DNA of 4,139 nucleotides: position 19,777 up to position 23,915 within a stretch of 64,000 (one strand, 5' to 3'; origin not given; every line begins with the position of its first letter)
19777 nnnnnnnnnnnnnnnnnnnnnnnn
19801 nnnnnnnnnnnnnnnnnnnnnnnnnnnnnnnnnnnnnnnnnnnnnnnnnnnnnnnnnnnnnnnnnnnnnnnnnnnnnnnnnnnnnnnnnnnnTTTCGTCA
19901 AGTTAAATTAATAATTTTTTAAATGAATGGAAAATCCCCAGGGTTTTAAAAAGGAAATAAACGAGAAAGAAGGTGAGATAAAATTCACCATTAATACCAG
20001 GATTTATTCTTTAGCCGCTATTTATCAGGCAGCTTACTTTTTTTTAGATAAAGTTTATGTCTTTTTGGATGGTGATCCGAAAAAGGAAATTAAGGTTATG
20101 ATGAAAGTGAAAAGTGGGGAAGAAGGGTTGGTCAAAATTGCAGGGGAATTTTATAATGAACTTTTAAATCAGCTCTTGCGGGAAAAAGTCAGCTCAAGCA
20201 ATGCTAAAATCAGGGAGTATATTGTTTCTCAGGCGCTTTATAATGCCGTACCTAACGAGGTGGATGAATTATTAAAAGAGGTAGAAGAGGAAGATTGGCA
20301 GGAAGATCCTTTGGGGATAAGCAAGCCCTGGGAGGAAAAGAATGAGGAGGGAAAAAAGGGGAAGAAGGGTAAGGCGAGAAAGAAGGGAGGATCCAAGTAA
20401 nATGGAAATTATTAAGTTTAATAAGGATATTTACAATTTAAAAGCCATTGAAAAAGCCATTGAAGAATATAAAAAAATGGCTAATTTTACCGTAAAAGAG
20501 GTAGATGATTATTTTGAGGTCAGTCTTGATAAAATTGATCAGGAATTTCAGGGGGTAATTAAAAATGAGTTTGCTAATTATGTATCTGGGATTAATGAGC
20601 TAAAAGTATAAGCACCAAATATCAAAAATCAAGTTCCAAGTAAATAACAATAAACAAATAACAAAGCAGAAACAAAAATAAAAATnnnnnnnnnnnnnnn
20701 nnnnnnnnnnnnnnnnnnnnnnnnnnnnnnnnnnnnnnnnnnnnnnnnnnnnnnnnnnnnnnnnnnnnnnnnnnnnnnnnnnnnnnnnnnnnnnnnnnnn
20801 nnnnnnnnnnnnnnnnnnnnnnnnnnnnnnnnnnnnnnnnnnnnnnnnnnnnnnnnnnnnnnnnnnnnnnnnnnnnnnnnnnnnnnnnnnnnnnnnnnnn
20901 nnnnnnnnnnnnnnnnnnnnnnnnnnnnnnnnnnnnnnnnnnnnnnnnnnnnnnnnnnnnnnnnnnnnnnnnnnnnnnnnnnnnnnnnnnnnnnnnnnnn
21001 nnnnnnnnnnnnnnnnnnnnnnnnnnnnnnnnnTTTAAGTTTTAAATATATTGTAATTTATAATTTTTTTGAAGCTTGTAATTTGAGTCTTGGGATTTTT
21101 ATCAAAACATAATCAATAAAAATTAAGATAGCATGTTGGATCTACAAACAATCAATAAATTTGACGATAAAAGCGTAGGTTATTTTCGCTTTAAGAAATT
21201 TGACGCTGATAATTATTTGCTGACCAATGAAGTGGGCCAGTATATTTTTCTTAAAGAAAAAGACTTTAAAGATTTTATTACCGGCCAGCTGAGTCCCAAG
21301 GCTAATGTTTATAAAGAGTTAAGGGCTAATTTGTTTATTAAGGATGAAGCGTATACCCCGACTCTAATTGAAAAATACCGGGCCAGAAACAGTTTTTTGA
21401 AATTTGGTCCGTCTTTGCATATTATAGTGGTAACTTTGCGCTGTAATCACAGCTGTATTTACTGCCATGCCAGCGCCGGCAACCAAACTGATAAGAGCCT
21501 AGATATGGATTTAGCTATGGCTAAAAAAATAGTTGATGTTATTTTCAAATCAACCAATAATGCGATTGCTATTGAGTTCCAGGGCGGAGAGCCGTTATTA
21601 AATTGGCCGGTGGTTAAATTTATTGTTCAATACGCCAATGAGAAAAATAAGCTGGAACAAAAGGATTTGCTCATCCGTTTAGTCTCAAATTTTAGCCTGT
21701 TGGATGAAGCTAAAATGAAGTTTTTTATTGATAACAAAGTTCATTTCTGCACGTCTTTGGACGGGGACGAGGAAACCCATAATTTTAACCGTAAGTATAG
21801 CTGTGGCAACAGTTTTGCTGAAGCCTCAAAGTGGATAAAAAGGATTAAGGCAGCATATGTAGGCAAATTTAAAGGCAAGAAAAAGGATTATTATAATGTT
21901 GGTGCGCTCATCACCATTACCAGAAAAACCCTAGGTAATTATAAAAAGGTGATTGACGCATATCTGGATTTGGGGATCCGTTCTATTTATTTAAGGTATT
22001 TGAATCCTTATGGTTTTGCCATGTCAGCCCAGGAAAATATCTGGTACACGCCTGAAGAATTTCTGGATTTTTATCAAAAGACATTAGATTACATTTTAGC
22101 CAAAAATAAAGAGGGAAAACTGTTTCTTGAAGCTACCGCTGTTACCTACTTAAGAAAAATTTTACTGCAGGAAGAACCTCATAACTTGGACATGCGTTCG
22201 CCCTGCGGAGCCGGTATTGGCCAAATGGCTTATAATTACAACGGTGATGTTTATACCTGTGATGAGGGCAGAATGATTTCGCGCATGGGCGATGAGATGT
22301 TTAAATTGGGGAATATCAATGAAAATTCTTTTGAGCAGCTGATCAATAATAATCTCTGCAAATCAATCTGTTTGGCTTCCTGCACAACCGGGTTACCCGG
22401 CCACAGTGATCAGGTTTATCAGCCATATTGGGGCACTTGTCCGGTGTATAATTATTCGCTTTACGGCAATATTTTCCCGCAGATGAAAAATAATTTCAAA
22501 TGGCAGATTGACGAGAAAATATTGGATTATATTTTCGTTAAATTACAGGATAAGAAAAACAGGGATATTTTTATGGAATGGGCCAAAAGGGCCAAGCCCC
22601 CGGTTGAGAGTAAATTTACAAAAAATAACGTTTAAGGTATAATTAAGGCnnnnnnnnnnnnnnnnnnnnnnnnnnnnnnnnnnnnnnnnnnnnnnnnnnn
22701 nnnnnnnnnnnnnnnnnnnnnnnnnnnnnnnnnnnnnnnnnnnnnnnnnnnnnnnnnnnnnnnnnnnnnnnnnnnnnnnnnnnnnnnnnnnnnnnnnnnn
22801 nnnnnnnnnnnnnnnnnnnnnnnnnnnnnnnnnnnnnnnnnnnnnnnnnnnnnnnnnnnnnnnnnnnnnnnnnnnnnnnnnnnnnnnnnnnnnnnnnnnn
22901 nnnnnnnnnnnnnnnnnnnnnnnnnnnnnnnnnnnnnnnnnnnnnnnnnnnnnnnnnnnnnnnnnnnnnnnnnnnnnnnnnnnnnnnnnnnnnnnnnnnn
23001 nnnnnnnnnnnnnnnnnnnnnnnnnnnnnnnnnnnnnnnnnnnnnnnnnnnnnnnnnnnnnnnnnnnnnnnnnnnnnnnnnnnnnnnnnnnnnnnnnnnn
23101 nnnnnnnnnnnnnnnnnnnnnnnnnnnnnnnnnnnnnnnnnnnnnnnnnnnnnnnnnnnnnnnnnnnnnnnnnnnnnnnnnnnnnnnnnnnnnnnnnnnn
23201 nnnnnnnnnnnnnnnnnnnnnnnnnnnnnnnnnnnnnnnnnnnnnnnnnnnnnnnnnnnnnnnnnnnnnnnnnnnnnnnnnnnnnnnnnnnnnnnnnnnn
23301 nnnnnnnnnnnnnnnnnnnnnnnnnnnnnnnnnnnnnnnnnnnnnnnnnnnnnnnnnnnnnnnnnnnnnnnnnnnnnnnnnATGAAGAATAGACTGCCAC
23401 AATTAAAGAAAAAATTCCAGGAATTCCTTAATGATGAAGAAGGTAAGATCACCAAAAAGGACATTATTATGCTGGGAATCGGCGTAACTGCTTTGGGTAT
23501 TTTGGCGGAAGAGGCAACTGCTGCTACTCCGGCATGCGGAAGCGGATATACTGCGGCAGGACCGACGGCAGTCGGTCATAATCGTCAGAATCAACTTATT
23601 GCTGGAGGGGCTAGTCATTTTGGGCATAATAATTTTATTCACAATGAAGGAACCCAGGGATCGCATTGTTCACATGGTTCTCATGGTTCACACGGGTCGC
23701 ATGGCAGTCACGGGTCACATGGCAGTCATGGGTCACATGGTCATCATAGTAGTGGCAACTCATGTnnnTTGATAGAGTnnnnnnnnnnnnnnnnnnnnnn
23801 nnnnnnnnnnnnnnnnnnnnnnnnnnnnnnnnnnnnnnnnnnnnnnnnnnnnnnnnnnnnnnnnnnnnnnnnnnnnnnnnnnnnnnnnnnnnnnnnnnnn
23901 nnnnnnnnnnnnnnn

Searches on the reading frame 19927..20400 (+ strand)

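Call 16: search_protein_families(library=ncbifam, proteins=[window:19927-20400:+], max_evalue=0.01)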
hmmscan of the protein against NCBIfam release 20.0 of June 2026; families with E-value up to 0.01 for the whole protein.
window:19927-20400:+ (157 aa): 1 family
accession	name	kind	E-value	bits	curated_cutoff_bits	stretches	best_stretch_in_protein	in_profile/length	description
TIGR03976.1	chp_LLNDYxLRE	equivalog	2.3e-17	63.1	50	1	22-107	1-87/90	His-Xaa-Ser system protein HxsD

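Call 17: search_protein_families(library=pfam, proteins=[window:19927-20400:+], max_evalue=0.01)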
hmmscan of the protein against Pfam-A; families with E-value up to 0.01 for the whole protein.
window:19927-20400:+ (157 aa): 0 families

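Call 76: search_protein_families(library=padloc, proteins=[window:19927-20400:+], max_evalue=0.01)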
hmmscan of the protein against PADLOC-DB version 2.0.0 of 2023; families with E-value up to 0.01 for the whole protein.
window:19927-20400:+ (157 aa): 1 family
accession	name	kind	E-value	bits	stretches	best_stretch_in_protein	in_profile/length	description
PDLC01866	CARF3--CARF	-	0.0018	16.3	1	10-99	77-163/207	-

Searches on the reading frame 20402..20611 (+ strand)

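Call 16: search_protein_families(library=ncbifam, proteins=[window:20402-20611:+], max_evalue=0.01)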
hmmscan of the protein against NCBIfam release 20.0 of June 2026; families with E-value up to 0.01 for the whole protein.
window:20402-20611:+ (69 aa): 2 families
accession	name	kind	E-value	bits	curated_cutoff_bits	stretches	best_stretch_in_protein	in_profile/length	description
NF038315.1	HxsD_rel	equivalog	4.8e-18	65.1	41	1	4-61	1-57/62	HxsD-like protein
TIGR03976.1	chp_LLNDYxLRE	equivalog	0.0015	18.9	50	1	6-59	1-57/90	His-Xaa-Ser system protein HxsD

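Call 17: search_protein_families(library=pfam, proteins=[window:20402-20611:+], max_evalue=0.01)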
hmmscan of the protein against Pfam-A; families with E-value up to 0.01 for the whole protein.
window:20402-20611:+ (69 aa): 1 family
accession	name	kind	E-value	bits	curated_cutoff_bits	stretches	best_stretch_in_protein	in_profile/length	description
PF03962.21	Mnd1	-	0.0016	19.1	23.5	1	2-34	3-35/60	Mnd1 HTH domain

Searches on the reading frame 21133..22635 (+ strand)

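Call 16: search_protein_families(library=ncbifam, proteins=[window:21133-22635:+], max_evalue=0.01)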
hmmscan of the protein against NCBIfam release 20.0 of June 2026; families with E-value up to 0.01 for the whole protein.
window:21133-22635:+ (500 aa): 63 families (the best 25 are shown)
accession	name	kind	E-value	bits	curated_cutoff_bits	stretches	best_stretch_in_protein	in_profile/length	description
TIGR03978.1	rSAM_paired_1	equivalog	1.7e-156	521.6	370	1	17-484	3-466/466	His-Xaa-Ser system radical SAM maturase HxsB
NF047865.1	rSAM_PapB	equivalog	4.4e-33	114.9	340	1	98-402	7-290/330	PapB family radical SAM/SPASM ranthipeptide maturase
TIGR04064.1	rSAM_nif11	equivalog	6.2e-33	114.2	518.7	1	98-401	82-372/459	nif11-like peptide radical SAM maturase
TIGR03974.1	rSAM_six_Cys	equivalog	1e-30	107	425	1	65-410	73-394/451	thioether cross-link-forming SCIFF peptide maturase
TIGR04068.1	rSAM_ocin_clost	equivalog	3e-30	105.5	500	1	55-397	45-387/462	Cys-rich peptide radical SAM maturase CcpM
NF040492.1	not_ScfB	exception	1.5e-29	103.2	855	1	70-412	71-395/450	ScfB-related radical SAM/SPASM orphan maturase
TIGR03906.1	quino_hemo_SAM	equivalog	4.8e-24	84.8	453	1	97-227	97-229/467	quinohemoprotein amine dehydrogenase maturation protein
TIGR03942.1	sulfatase_rSAM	equivalog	3.8e-22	78.9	349.45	1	100-415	7-302/363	anaerobic sulfatase maturase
NF010321.0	PRK13758.1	equivalog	4.4e-19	68.9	441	1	96-415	7-309/370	anaerobic sulfatase-maturase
TIGR04148.1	GG_samocin_CFB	equivalog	4.3e-18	65.7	300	1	98-247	21-179/411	radical SAM peptide maturase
NF041298.1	rSAM_mat_DynA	equivalog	1.2e-17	64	450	1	97-410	4-297/356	dynobactin maturation radical SAM/SPASM protein DynA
NF038170.1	lachnocin_rSAM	equivalog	7.6e-17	61.3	550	1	98-240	80-225/440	lachnocin radical SAM maturase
TIGR04115.1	rSAM_Cxxx_rpt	equivalog_domain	3.1e-16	59.8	350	1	99-397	7-290/359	radical SAM peptide maturase, CXXX-repeat target family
NF035951.1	rSAM_RumMC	equivalog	3.1e-16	59.1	720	1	97-241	115-262/510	RumMC family radical SAM sactipeptide maturase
TIGR04133.1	rSAM_w_lipo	hypoth_equivalog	1.9e-15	56.6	425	1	100-406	30-302/350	TIGR04133 family radical SAM/SPASM protein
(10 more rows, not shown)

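Call 17: search_protein_families(library=pfam, proteins=[window:21133-22635:+], max_evalue=0.01)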
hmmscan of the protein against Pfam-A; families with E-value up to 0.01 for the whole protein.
window:21133-22635:+ (500 aa): 3 families
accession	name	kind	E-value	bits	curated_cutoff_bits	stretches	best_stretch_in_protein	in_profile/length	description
PF04055.27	Radical_SAM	-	2e-12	48.1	29.5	1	98-241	1-139/166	Radical SAM superfamily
PF13353.11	Fer4_12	-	3e-09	37.7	22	1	96-196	7-103/137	4Fe-4S single cluster domain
PF13186.11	SPASM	-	1.4e-06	28.9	21.5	1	358-411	1-50/67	Iron-sulfur cluster-binding domain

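Call 76: search_protein_families(library=padloc, proteins=[window:21133-22635:+], max_evalue=0.01)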
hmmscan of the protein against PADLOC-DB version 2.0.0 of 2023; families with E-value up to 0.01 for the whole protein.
window:21133-22635:+ (500 aa): 2 families
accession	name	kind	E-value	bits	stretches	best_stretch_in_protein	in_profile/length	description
PDLC02903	pVip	-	1.3e-10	39.2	1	100-219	6-110/257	Viperins not associated with kinases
PDLC02904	pVip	-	1.1e-07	29.7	1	100-215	9-113/262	Viperins associated with kinases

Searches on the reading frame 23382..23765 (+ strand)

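Call 70: search_protein_families(library=pfam, proteins=[window:23382-23765:+], max_evalue=10)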
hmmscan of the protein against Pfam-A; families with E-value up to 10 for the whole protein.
seq(128 aa): 1 family
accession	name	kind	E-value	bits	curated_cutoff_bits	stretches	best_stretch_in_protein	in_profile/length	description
PF01391.23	Collagen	-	0.00038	20.6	27.2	1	90-121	22-53/60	Collagen triple helix repeat (20 copies)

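Call 71: search_protein_families(library=ncbifam, proteins=[window:23382-23765:+], max_evalue=1)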
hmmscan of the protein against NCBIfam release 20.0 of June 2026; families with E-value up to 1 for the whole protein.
seq(128 aa): 5 families
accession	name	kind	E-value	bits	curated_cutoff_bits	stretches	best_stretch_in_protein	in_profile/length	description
NF038313.3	HisXaaSer_A4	exception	6.7e-11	42.9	55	1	76-124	45-89/93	His-Xaa-Ser repeat protein HxsA4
NF038309.1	HisXaaSer_A3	equivalog_domain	5.5e-10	38.9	65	1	5-51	2-48/81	His-Xaa-Ser repeat protein HxsA3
NF038329.2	gly_rich_SclB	equivalog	0.0015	17.6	325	1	88-120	160-192/442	LPXTG-anchored collagen-like adhesin Scl2/SclB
NF038330.1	adhesin_SclA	exception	0.0096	15.6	400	1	86-120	152-192/405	LPXTG-anchored collagen-like adhesin Scl1/SclA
NF046116.1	adhesin_Lcl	equivalog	0.024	13.2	500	1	67-120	85-138/431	collagen-like adhesin Lcl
